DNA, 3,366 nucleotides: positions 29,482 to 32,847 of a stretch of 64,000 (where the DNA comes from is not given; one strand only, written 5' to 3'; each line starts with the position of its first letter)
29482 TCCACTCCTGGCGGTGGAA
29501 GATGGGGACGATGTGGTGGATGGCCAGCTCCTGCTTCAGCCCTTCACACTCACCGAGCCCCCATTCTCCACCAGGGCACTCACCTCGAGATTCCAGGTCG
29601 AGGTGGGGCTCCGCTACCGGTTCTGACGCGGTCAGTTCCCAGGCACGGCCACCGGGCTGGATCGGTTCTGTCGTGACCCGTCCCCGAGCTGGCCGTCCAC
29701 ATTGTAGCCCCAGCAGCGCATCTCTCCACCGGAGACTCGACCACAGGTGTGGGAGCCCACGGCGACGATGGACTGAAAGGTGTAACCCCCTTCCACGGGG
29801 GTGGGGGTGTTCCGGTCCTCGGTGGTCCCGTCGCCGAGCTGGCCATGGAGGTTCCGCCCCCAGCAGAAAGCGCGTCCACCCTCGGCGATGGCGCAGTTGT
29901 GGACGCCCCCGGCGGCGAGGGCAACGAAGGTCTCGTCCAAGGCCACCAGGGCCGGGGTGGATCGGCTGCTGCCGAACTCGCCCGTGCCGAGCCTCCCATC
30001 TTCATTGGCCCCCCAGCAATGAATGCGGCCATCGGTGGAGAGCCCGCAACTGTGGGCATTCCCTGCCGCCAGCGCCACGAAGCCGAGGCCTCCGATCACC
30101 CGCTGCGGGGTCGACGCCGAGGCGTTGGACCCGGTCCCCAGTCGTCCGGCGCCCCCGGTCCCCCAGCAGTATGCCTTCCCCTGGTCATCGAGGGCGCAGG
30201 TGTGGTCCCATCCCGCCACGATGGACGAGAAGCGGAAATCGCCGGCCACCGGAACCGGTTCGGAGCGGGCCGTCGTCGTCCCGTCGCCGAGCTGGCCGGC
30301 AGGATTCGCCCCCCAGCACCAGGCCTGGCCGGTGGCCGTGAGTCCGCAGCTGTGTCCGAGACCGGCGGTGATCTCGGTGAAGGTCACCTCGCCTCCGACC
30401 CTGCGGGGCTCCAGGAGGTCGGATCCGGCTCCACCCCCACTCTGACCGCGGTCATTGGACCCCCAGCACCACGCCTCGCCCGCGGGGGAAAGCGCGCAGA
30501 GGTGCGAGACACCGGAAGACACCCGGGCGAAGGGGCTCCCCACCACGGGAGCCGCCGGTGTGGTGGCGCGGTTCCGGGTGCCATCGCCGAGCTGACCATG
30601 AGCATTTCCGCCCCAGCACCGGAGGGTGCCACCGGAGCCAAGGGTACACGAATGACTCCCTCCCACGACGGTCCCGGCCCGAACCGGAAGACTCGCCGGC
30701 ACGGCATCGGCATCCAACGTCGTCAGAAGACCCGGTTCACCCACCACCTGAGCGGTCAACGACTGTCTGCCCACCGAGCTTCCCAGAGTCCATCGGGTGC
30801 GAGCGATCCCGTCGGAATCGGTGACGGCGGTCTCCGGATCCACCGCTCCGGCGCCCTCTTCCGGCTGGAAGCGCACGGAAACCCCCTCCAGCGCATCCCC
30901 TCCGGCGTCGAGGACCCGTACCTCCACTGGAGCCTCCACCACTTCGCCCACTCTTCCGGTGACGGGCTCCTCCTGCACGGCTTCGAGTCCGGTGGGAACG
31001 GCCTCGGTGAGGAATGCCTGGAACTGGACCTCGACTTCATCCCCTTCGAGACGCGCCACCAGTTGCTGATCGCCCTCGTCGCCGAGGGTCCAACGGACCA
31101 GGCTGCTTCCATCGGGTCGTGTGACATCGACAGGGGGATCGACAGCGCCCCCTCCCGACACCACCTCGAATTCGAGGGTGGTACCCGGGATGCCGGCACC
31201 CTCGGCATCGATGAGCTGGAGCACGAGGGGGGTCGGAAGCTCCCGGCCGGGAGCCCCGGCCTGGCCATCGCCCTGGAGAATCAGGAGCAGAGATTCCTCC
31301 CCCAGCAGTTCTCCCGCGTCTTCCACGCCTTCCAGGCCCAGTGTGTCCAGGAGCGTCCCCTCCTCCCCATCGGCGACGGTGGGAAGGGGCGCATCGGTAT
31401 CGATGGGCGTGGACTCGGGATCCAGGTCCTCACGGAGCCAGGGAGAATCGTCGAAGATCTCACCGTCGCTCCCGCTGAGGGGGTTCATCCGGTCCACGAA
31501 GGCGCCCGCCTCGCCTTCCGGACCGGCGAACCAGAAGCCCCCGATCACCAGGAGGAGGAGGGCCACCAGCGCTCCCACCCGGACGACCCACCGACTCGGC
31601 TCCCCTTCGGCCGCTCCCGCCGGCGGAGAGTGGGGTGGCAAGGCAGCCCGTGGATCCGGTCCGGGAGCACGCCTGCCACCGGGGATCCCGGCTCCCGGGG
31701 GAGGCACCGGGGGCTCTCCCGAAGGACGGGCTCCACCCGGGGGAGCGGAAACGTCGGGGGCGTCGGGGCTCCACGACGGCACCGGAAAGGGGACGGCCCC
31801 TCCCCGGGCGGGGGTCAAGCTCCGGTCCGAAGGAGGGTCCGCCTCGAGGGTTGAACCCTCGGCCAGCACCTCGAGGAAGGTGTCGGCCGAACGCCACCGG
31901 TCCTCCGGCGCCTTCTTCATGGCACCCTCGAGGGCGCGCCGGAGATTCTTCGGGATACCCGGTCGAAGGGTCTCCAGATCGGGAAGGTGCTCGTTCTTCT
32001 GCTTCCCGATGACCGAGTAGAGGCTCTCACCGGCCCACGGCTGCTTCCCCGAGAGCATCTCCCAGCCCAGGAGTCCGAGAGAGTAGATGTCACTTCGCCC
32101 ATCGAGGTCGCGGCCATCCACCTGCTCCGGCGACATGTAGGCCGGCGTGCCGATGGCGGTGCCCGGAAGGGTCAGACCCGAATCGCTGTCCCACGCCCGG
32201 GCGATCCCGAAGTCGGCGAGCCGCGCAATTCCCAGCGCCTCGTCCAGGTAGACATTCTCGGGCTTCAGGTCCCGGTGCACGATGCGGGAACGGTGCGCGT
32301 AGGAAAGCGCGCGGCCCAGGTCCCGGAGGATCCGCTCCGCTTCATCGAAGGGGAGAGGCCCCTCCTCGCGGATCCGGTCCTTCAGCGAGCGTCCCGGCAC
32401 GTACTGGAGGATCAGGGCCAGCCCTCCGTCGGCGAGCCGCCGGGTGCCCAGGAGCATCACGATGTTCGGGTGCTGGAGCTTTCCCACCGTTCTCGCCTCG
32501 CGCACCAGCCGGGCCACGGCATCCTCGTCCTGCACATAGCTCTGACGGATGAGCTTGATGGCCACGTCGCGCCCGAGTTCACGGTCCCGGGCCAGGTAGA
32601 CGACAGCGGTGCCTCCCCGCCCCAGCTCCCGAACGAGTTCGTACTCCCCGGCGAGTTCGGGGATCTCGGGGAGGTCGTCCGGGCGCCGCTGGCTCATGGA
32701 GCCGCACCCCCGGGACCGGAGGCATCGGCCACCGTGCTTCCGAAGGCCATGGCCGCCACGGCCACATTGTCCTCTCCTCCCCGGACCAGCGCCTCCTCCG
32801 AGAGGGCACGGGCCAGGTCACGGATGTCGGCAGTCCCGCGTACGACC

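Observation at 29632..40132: Five-gene, translationally coupled cassette linking giant Ig-repeat surface lipoproteins to a transmembrane FHA-PP2C phosphatase and an RCC1-propeller Ser/Thr kinase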

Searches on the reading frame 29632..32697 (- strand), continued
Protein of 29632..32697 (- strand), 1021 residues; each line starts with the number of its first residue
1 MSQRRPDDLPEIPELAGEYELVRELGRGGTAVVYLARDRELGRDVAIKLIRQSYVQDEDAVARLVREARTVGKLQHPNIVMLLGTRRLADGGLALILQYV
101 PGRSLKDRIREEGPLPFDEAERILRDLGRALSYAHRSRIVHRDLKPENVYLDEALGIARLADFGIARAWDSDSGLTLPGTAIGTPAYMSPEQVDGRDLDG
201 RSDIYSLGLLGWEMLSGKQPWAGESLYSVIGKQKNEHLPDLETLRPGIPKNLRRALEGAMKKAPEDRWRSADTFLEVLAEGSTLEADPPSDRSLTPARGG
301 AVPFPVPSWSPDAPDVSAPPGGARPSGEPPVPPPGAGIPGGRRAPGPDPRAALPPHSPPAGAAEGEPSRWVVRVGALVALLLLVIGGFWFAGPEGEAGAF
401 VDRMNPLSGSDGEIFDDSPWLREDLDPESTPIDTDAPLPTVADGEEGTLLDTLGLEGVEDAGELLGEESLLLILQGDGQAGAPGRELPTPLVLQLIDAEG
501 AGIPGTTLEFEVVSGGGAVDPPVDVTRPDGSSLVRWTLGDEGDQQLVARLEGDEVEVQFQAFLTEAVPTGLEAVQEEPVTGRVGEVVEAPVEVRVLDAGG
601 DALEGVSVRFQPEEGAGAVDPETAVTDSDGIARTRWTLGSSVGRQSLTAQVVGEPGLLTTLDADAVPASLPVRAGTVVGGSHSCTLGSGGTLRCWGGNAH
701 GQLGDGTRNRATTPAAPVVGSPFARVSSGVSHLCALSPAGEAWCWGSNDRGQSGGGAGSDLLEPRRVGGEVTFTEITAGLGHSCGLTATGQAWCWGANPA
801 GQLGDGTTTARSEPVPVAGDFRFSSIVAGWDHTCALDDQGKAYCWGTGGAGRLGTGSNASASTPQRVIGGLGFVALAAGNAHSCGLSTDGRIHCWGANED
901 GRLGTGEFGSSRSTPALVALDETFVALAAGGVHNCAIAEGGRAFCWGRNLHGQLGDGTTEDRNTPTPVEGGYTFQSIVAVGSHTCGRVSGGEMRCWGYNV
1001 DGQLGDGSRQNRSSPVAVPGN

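Call 15: find_encoding_contigs(protein=P0037, flank=10000, max_places=1)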
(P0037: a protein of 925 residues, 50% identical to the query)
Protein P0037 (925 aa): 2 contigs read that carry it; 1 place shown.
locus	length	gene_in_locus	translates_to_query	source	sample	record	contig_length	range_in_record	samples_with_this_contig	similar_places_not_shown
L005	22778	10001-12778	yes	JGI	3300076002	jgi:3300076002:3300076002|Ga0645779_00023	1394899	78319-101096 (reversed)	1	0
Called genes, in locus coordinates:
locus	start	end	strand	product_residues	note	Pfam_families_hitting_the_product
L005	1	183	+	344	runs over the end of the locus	PF02368:Big_2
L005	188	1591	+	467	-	PF02368:Big_2, PF02369:Big_1 (weak), PF22359:Big-like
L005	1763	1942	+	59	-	PF09134:Invasin_D3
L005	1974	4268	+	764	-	PF09134:Invasin_D3 (faint), PF13620:CarboxypepD_reg (faint), PF17789:MG4 (faint), PF26198:Ig_SMCHD1_6th (faint), PF24025:Ig_DR_A0283-like (faint), PF02369:Big_1, PF25020:TTR_TEN1-4 (faint), PF02369:Big_1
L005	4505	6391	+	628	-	PF02368:Big_2 (weak), PF17789:MG4 (faint), PF00630:Filamin (faint), PF02369:Big_1, PF09134:Invasin_D3, PF02369:Big_1, PF09134:Invasin_D3 (weak)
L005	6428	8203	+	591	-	PF02368:Big_2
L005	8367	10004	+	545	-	PF16697:Yop-YscD_cpl, PF00498:FHA, PF13672:PP2C_2, PF00481:PP2C (weak)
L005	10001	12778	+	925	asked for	PF00069:Pkinase, PF07714:PK_Tyr_Ser-Thr, PF02369:Big_1, PF25390:WD40_RLD, PF13540:RCC1_2, PF13540:RCC1_2, PF25390:WD40_RLD, PF00415:RCC1, +7 more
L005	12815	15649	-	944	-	PF01326:PPDK_N, PF00391:PEP-utilizers, PF02896:PEP-utilizers_C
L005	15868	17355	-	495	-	-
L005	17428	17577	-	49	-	PF19451:DUF5989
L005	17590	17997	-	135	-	PF19588:SxtJ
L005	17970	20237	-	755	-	PF02543:Carbam_trans_N, PF16861:Carbam_trans_C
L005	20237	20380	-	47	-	-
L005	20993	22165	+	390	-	PF02368:Big_2 (weak), PF14099:Polysacc_lyase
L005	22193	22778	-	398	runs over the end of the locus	PF13439:Glyco_transf_4, PF13579:Glyco_trans_4_4, PF00534:Glycos_transf_1, PF13692:Glyco_trans_1_4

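Call 31: search_protein_families(library=ncbifam, proteins=[window:29632-32697:-], max_evalue=0.01)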
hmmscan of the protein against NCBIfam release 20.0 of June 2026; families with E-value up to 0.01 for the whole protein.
window:29632-32697:- (1021 aa): 19 families
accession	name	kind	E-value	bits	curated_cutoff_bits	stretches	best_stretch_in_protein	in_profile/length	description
NF033483.0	PknB_PASTA_kin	equivalog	6.4e-79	266.5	450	1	15-280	5-267/563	Stk1 family PASTA domain-containing Ser/Thr kinase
NF047741.1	antiphage_MADS6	equivalog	5.5e-49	167.2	460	2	95-290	275-469/612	methylation-associated defense system protein kinase MAD6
NF052427.1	StpK7MSMEG_1200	equivalog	8.1e-41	140.2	900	1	17-273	7-260/601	serine/threonine protein kinase StpK7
TIGR03903.1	TOMM_kin_cyc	equivalog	2.4e-40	138.3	705.75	1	42-276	3-242/1267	TOMM system kinase/cyclase fusion protein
NF053615.1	SerThrKinAfsKStmc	equivalog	1.5e-33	116.5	1300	1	14-272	10-259/809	protein serine/threonine kinase AfsK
NF033442.0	BREX_PglW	equivalog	9.2e-31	106.4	990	2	14-154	509-645/1391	BREX system serine/threonine kinase PglW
NF009651.0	PRK13184.1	equivalog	6.8e-28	97.1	839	1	18-274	3-283/932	serine/threonine-protein kinase PknD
NF038150.1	lanthi_synth_IV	equivalog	4.3e-26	91.5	650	1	15-282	187-457/851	class IV lanthionine synthetase LanL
NF038151.1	lanthi_synth_III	equivalog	4.5e-15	55.1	575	1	33-215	236-423/833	class III lanthionine synthetase LanKC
NF011463.0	PRK14879.1-4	equivalog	1.2e-08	34.6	188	1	5-167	5-161/237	Kae1-associated kinase Bud32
TIGR03724.2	arch_bud32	equivalog_domain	5.7e-07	29.2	125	1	63-168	39-133/193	KEOPS complex kinase/ATPase Bud32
NF058632.1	SerThrKinPrkT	equivalog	1.7e-06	27.3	280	1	18-164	22-163/322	serine/threonine protein kinase PrkT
NF043056.1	T4SS_LegK1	equivalog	5.4e-06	25.3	550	1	138-208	209-277/516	Dot/Icm T4SS effector kinase LegK1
NF011464.0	PRK14879.1-7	equivalog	1.8e-05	24.6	246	1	63-167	52-150/221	Kae1-associated kinase Bud32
NF007174.0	PRK09605.1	equivalog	6.2e-05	21.7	447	1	51-168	370-475/535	bifunctional N(6)-L-threonylcarbamoyladenine synthase/serine/threonine protein kinase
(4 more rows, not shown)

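Call 32: search_protein_families(library=padloc, proteins=[window:29632-32697:-], max_evalue=0.001)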
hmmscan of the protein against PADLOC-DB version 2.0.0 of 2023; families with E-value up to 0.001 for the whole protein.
window:29632-32697:- (1021 aa): 34 families (the best 25 are shown)
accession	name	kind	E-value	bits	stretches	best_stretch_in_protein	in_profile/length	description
PDLC04042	PD-T4-6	-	1.4e-79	265.8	1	15-283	7-274/292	-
PDLC04053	PD-T4-6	-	9.2e-79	263.1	1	14-288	6-279/311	-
PDLC04054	PD-T4-6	-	6.7e-77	257.2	1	16-322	10-312/347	-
PDLC04061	PD-T4-6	-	5.4e-75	251.8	1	16-284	15-286/510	-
PDLC04043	PD-T4-6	-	7.3e-72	240.8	1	13-277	11-273/452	-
PDLC04060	PD-T4-6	-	9.1e-68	227.3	1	15-279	6-267/486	-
PDLC04138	mad6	-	4.1e-66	222.2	1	11-290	45-319/659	mads_6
PDLC04039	PD-T4-6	-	4.2e-66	221.8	1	17-384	14-396/458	-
PDLC04057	PD-T4-6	-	5.9e-65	218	1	15-280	6-269/443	-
PDLC04041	PD-T4-6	-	7e-64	214.7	1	15-281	26-293/443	-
PDLC04047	PD-T4-6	-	3.3e-63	211.7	1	15-278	8-269/327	-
PDLC04048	PD-T4-6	-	1.6e-60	203.4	1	15-278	8-269/354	-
PDLC04052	PD-T4-6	-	1.5e-58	197.2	1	14-274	6-269/496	-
PDLC04064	PD-T4-6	-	1.4e-55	186.8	1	17-272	20-271/369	-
PDLC04040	PD-T4-6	-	2.5e-53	179.6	1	25-281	2-268/547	-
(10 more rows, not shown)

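Call 63: find_encoding_contigs(protein=P0016, flank=10000, max_places=1)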
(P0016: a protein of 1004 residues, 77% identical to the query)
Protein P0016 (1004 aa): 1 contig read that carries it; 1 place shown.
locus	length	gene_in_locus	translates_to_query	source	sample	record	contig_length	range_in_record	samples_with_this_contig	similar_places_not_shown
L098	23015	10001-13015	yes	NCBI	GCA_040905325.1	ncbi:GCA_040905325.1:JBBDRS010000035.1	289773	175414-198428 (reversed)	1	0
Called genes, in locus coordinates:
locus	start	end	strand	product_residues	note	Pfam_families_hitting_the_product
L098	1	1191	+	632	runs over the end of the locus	PF13620:CarboxypepD_reg (faint), PF17802:SpaA (faint), PF22904:NOMO1-like_2nd (faint), PF17210:SdrD_B (weak)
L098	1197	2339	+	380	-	PF13371:TPR_9 (faint), PF07719:TPR_2 (faint), PF13428:TPR_14 (faint), PF00515:TPR_1 (faint), PF13181:TPR_8 (faint), PF13414:TPR_11 (faint), PF13431:TPR_17 (faint)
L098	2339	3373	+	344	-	PF02368:Big_2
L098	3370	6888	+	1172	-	PF02368:Big_2, PF02369:Big_1 (weak), PF09134:Invasin_D3, PF02369:Big_1, PF09134:Invasin_D3, PF02369:Big_1, PF09134:Invasin_D3 (weak), PF02369:Big_1, +3 more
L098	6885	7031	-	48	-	-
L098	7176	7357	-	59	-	-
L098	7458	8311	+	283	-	-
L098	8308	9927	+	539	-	PF00498:FHA, PF16697:Yop-YscD_cpl (weak), PF00481:PP2C (weak), PF13672:PP2C_2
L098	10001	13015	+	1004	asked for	PF00069:Pkinase, PF07714:PK_Tyr_Ser-Thr, PF25390:WD40_RLD, PF13540:RCC1_2, PF25390:WD40_RLD, PF00415:RCC1, PF13540:RCC1_2, PF00415:RCC1, +5 more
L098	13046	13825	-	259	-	PF06750:A24_N_bact, PF01478:Peptidase_A24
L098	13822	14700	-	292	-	PF22435:MRM3-like_sub_bind, PF08032:SpoU_sub_bind (weak), PF00588:SpoU_methylase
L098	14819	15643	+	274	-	PF08543:Phos_pyr_kin, PF00294:PfkB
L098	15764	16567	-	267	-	PF01048:PNP_UDP_1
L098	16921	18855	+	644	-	PF00012:HSP70, PF06723:MreB_Mbl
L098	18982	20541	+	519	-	PF00089:Trypsin, PF13365:Trypsin_2, PF00595:PDZ, PF13180:PDZ_2, PF17820:PDZ_6, PF00595:PDZ (weak), PF13180:PDZ_2 (weak), PF17820:PDZ_6 (weak), +2 more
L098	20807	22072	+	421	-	PF05697:Trigger_N, PF05698:Trigger_C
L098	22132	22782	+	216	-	PF00574:CLP_protease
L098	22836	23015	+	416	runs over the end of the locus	PF06689:zf-C4_ClpX, PF00493:MCM (weak), PF05496:RuvB_N (weak), PF07724:AAA_2, PF13401:AAA_22 (faint), PF00004:AAA, PF07728:AAA_5 (weak), PF10431:ClpB_D2-small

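Call 64: find_encoding_contigs(protein=P0056, flank=10000, max_places=1)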
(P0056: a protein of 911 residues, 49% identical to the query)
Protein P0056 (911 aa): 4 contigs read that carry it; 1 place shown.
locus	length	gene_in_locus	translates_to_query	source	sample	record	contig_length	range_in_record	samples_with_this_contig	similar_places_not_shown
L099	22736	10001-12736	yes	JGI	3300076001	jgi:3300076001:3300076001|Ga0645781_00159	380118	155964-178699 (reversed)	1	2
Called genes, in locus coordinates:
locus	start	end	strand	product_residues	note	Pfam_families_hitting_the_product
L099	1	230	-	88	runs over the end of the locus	PF00550:PP-binding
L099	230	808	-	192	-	PF13302:Acetyltransf_3, PF13420:Acetyltransf_4 (weak), PF00583:Acetyltransf_1 (weak)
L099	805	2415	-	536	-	PF00501:AMP-binding, PF13193:AMP-binding_C (weak)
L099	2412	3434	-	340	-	PF00296:Bac_luciferase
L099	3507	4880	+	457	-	-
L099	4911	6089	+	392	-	-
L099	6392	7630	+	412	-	PF07719:TPR_2 (faint), PF13181:TPR_8 (faint), PF13414:TPR_11 (faint), PF13428:TPR_14 (faint), PF13432:TPR_16 (faint), PF14559:TPR_19 (faint), PF00515:TPR_1 (faint), PF13371:TPR_9 (weak)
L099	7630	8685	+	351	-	PF02368:Big_2, PF02369:Big_1 (faint), PF00630:Filamin (faint), PF09134:Invasin_D3, PF18565:Glyco_hydro2_C5 (faint), PF09134:Invasin_D3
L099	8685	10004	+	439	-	PF16697:Yop-YscD_cpl (weak), PF00498:FHA, PF00481:PP2C (weak), PF13672:PP2C_2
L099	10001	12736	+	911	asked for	PF00069:Pkinase, PF07714:PK_Tyr_Ser-Thr, PF25390:WD40_RLD, PF13540:RCC1_2, PF00415:RCC1, PF13540:RCC1_2, PF25390:WD40_RLD, PF13540:RCC1_2, +4 more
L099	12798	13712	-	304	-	PF03966:Trm112p (weak), PF13489:Methyltransf_23, PF13847:Methyltransf_31 (faint), PF08241:Methyltransf_11, PF08242:Methyltransf_12 (faint), PF13649:Methyltransf_25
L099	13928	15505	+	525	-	PF01943:Polysacc_synt, PF13440:Polysacc_synt_3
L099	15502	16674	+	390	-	PF01636:APH (weak)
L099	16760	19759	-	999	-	PF02369:Big_1 (faint), PF22359:Big-like (faint), PF17789:MG4 (faint), PF02368:Big_2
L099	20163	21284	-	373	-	-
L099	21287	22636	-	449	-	PF13439:Glyco_transf_4, PF20706:GT4-conflict, PF00534:Glycos_transf_1, PF13692:Glyco_trans_1_4, PF13524:Glyco_trans_1_2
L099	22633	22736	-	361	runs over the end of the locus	PF01522:Polysacc_deac_1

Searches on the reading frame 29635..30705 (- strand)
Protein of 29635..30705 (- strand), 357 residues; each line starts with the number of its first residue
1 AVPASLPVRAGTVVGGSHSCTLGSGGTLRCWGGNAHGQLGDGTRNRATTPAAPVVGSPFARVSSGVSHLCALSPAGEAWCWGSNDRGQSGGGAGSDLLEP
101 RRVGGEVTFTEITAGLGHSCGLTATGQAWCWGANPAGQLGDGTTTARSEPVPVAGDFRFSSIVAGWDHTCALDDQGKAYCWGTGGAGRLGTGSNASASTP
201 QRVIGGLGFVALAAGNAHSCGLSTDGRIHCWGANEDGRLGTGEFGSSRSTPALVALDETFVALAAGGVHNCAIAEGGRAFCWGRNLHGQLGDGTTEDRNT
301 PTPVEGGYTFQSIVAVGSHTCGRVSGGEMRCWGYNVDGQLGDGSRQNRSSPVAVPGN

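Call 41: search_solved_structures(query=window:29635-30705:-, max_evalue=1e-10)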
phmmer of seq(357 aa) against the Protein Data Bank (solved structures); distinct sequences matched with E-value up to 1e-10: 32.
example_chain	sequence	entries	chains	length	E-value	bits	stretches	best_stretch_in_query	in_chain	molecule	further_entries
7vgg_B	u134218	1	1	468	3.3e-47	164.7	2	112-304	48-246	Ultraviolet-B receptor UVR8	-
6xzm_A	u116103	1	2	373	5.8e-47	163.9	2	112-304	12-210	Ultraviolet-B receptor UVR8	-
4dnu_A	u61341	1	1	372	1.3e-46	162.8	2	112-304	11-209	AT5g63860/MGI19_6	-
6xzl_A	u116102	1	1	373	2.3e-46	161.9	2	112-304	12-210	Ultraviolet-B receptor UVR8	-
4dnv_A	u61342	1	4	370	2.4e-46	161.8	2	112-304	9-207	AT5g63860/MGI19_6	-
4nc4_A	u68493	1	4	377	2.7e-46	161.7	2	112-303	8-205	Ultraviolet-B receptor UVR8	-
4d9s_A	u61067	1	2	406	4.2e-46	161.1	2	112-304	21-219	UVB-resistance protein UVR8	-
6xzn_A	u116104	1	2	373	5.2e-46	160.7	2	112-304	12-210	Ultraviolet-B receptor UVR8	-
4dnw_A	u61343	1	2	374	5.4e-46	160.7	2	112-304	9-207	AT5g63860/MGI19_6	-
4naa_A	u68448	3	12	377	7.2e-46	160.3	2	112-304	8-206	Ultraviolet-B receptor UVR8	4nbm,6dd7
8gqe_B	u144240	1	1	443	1.1e-44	156.4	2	112-303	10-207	Ultraviolet-B receptor UVR8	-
3kci_A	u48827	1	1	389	2.9e-39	138.5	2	124-306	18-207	Probable E3 ubiquitin-protein ligase HERC2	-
7q40_A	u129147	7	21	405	1.9e-36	129.2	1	110-316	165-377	E3 ubiquitin-protein ligase HERC2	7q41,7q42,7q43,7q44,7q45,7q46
1i2m_B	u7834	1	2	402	1.4e-33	119.8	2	155-313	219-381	REGULATOR OF CHROMOSOME CONDENSATION 1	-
1a12_A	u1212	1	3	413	1.5e-33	119.7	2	155-313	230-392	REGULATOR OF CHROMOSOME CONDENSATION 1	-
7a0j_AAA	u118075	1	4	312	2.6e-12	49.8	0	105-337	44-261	Serine/threonine-protein kinase-like protein ACR4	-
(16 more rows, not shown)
